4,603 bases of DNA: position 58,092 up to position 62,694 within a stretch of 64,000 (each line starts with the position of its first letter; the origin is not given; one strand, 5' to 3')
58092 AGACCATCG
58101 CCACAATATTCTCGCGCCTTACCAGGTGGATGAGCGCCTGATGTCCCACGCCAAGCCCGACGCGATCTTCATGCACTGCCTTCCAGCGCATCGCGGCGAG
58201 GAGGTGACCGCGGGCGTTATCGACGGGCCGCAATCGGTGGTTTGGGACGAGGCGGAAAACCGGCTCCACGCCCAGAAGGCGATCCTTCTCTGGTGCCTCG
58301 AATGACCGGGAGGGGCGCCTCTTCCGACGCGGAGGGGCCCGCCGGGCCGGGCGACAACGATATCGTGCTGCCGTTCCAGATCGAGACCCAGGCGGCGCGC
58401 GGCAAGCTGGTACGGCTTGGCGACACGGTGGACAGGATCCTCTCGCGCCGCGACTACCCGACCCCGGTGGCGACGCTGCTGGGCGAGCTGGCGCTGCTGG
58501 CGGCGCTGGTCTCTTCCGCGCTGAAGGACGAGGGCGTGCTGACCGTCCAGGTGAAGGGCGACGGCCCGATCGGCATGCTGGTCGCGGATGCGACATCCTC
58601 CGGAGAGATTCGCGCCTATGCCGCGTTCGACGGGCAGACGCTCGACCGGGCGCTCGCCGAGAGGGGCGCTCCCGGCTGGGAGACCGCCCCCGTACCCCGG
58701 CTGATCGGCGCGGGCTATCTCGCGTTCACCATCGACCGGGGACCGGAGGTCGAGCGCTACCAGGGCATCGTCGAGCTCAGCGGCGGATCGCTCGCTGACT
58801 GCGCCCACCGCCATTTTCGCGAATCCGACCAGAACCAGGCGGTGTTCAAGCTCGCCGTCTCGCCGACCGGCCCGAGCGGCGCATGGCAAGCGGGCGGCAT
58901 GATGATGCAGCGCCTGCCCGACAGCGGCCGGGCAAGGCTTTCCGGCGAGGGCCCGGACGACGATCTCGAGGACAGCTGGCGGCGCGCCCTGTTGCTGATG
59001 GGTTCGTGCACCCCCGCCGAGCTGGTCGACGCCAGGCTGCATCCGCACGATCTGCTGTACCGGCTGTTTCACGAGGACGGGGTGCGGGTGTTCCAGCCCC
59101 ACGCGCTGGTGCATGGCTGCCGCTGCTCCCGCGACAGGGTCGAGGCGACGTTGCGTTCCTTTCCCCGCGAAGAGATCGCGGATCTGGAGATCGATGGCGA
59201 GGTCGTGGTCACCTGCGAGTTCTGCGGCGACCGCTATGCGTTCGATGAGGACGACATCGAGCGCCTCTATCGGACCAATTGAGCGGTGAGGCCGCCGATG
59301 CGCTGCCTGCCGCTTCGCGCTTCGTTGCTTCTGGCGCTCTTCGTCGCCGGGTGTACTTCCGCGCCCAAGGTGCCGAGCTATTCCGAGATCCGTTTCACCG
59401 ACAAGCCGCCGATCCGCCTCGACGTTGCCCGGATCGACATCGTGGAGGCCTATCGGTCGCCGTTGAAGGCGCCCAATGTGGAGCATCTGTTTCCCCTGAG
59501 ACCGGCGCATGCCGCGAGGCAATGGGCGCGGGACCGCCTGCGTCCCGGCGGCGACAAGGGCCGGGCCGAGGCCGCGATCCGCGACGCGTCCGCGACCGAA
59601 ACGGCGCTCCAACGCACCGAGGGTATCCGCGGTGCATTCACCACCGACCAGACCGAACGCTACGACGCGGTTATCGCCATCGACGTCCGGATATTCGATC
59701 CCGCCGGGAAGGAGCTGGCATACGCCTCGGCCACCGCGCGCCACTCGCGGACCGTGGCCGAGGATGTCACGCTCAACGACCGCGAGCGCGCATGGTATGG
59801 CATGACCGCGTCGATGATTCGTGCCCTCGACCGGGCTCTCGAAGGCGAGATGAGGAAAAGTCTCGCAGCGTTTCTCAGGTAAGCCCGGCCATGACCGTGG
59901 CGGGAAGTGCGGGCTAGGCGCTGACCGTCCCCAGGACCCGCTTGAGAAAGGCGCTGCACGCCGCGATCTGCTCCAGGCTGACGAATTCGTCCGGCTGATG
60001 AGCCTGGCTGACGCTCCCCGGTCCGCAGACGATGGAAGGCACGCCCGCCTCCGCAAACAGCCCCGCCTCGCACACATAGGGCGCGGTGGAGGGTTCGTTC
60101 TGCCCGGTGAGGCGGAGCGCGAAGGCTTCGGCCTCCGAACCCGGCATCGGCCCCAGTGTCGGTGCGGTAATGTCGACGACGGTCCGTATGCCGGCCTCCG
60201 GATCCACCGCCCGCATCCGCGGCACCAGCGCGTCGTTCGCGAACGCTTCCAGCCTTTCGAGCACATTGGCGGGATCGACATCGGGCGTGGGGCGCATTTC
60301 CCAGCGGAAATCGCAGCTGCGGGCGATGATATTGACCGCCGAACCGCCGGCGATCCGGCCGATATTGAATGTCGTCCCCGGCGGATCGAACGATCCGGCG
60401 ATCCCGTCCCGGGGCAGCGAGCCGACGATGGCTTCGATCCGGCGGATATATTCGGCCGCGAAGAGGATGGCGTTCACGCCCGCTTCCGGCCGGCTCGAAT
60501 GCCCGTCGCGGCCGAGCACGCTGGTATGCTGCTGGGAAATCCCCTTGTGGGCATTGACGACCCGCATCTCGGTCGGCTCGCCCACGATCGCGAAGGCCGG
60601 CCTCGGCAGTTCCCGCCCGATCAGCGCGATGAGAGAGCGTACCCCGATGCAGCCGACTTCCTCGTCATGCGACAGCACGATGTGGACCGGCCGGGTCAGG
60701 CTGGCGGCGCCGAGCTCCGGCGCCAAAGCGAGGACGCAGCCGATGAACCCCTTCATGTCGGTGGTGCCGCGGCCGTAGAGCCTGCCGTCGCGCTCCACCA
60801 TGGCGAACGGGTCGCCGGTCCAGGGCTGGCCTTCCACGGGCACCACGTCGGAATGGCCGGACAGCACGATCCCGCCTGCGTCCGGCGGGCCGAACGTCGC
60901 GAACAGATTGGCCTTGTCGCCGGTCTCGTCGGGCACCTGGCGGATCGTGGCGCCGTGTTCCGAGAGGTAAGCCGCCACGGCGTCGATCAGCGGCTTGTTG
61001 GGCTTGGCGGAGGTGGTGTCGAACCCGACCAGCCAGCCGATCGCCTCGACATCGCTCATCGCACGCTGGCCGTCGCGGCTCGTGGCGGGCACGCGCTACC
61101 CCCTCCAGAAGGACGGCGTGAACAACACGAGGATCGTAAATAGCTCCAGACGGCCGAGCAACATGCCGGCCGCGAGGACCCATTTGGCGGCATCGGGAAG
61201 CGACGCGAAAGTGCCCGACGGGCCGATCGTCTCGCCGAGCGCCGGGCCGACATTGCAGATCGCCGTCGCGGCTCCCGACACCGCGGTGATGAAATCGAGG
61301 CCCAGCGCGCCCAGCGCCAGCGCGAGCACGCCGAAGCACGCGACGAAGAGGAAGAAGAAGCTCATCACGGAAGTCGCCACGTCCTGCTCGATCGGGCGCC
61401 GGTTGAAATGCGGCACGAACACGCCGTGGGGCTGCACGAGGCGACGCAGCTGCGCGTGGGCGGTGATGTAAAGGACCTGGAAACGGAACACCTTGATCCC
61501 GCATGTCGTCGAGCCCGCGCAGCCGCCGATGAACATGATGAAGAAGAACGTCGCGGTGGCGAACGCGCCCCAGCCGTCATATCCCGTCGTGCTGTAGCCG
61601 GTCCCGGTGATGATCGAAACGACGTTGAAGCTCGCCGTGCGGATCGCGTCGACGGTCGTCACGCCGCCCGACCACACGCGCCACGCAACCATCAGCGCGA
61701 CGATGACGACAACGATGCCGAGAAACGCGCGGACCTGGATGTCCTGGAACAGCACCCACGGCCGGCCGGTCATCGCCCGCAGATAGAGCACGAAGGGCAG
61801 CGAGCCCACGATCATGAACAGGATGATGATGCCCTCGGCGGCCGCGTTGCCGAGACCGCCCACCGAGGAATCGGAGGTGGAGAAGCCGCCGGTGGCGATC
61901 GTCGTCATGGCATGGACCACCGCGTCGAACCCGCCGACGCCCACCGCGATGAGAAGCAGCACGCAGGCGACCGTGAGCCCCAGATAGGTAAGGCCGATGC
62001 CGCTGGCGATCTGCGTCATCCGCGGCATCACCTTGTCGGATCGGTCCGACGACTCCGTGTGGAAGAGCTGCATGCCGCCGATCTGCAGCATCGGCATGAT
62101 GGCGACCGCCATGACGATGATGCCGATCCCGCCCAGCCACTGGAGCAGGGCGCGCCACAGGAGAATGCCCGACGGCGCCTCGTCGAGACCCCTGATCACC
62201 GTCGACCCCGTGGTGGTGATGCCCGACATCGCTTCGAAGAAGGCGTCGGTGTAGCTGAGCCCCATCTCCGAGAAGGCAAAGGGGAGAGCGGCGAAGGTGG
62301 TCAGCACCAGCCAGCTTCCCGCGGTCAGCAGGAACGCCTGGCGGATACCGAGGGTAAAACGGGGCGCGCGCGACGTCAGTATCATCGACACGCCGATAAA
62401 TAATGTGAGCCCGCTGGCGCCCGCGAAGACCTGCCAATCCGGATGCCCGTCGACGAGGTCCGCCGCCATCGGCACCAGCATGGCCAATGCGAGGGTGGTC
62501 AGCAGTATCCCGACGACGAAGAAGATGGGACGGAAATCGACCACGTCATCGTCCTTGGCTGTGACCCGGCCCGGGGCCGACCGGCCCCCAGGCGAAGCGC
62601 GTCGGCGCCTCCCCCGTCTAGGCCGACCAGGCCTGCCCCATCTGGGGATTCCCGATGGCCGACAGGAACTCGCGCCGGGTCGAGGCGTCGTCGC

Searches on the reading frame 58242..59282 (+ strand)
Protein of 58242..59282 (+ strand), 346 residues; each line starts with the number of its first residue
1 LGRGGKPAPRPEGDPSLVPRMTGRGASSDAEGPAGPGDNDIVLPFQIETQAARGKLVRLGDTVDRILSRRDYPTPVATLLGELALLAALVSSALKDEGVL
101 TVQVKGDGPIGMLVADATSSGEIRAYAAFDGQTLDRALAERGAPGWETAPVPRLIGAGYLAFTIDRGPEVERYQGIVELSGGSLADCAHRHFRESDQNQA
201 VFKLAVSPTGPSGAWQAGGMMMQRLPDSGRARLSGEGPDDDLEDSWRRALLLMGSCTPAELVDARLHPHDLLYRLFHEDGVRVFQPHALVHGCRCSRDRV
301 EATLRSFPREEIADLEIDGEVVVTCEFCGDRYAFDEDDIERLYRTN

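Call 61: search_protein_families(library=pfam, proteins=[window:58242-59282:+], max_evalue=0.00001)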
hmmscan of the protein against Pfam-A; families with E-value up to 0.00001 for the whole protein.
window:58242-59282:+ (346 aa): 1 family
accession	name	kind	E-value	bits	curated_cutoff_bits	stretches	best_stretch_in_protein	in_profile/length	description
PF01430.24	HSP33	-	1.8e-68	231.4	21.4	1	40-335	1-273/273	Hsp33 protein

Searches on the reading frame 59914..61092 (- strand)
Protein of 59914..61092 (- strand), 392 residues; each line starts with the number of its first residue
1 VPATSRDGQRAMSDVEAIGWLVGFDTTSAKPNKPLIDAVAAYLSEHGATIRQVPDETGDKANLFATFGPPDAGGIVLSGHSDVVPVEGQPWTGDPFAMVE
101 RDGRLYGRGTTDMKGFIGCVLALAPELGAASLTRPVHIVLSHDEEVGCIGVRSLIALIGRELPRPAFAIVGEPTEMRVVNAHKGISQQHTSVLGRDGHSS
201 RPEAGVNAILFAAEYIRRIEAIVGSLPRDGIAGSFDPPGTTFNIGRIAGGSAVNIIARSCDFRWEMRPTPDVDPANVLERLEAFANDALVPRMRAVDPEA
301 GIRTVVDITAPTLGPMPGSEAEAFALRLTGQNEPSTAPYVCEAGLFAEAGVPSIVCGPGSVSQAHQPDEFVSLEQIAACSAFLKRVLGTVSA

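Call 60: search_protein_families(library=pfam, proteins=[window:59914-61092:-], max_evalue=0.00001)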
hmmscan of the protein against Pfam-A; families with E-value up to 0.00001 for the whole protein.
window:59914-61092:- (392 aa): 2 families
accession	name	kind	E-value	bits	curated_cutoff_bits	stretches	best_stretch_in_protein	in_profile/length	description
PF01546.33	Peptidase_M20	-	2e-31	110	24.6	1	77-387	2-204/206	Peptidase family M20/M25/M40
PF07687.19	M20_dimer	-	2.4e-22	79.4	21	1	180-290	1-104/107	Peptidase dimerisation domain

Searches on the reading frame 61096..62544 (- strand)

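Call 60: search_protein_families(library=pfam, proteins=[window:61096-62544:-], max_evalue=0.00001)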
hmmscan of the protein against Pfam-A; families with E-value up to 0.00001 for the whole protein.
window:61096-62544:- (482 aa): 1 family
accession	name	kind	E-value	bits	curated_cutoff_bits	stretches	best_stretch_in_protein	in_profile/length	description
PF02386.22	TrkH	-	2.4e-59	201.6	27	1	46-476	11-491/502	Cation transport protein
